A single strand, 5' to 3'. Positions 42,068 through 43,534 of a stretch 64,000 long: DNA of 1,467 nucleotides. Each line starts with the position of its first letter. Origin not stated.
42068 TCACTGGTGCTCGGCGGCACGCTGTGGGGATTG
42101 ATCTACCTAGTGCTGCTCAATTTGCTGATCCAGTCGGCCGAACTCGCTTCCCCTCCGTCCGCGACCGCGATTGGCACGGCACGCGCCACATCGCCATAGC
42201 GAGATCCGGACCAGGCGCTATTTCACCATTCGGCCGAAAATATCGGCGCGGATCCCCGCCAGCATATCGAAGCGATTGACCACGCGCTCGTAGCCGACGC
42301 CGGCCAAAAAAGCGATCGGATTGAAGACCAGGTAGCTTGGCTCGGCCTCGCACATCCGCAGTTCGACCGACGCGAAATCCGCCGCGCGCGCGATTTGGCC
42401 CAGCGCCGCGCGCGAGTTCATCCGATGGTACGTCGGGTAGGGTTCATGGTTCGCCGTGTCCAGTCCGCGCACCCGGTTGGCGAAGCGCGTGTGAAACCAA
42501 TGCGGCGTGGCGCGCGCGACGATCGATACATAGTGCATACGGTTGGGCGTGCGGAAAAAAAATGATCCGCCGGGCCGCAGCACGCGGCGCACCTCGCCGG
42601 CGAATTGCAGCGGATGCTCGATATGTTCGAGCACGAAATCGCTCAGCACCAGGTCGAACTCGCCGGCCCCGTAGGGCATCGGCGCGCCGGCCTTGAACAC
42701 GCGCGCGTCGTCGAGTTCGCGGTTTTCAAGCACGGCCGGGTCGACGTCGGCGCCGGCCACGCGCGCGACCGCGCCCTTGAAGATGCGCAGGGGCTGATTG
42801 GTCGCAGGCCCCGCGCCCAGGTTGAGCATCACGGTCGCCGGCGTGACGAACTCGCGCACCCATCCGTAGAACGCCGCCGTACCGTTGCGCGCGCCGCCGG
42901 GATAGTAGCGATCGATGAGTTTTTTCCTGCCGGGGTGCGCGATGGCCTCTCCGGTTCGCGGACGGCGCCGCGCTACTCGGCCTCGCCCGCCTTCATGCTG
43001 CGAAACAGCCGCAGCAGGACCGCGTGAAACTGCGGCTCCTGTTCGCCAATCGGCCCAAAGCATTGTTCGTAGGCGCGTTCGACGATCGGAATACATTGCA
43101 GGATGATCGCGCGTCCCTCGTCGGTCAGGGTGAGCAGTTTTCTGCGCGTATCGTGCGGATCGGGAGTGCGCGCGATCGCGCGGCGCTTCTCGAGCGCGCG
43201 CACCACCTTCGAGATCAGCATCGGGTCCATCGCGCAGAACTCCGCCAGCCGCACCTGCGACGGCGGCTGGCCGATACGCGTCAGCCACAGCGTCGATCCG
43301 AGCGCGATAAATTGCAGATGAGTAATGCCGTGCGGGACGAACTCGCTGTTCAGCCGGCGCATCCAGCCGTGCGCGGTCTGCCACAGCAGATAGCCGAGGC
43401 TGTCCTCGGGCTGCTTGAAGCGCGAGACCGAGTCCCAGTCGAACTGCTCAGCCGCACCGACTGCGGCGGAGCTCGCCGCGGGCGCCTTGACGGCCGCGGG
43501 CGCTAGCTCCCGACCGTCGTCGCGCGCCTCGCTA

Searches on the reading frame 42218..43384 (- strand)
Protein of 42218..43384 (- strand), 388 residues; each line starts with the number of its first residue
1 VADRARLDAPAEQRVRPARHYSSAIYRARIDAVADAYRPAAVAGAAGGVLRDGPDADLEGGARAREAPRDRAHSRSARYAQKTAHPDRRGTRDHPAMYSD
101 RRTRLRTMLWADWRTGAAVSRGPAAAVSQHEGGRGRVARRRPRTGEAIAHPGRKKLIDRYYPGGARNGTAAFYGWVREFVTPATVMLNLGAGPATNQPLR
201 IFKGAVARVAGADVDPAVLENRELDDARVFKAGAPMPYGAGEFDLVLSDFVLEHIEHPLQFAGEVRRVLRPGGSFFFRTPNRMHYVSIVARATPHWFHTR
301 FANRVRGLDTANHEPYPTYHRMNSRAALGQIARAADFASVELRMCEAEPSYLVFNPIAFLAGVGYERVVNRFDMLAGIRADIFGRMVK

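Call 75: search_protein_families(library=pfam, proteins=[window:42218-43384:-], max_evalue=0.0001)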
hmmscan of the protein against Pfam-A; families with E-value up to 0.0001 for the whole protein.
window:42218-43384:- (388 aa): 5 families
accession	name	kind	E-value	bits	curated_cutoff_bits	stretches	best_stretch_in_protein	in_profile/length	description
PF08241.18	Methyltransf_11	-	2e-12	48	21.2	1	191-277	3-95/95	Methyltransferase domain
PF13489.12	Methyltransf_23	-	3.1e-10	40.5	27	1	192-341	30-163/164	Methyltransferase domain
PF08242.18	Methyltransf_12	-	6.8e-06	27.2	30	1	206-274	20-97/98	Methyltransferase domain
PF13649.12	Methyltransf_25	-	2.4e-05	25.4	27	1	190-273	5-97/97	Methyltransferase domain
PF13847.12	Methyltransf_31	-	5.3e-05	23.4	27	0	234-282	65-114/145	Methyltransferase domain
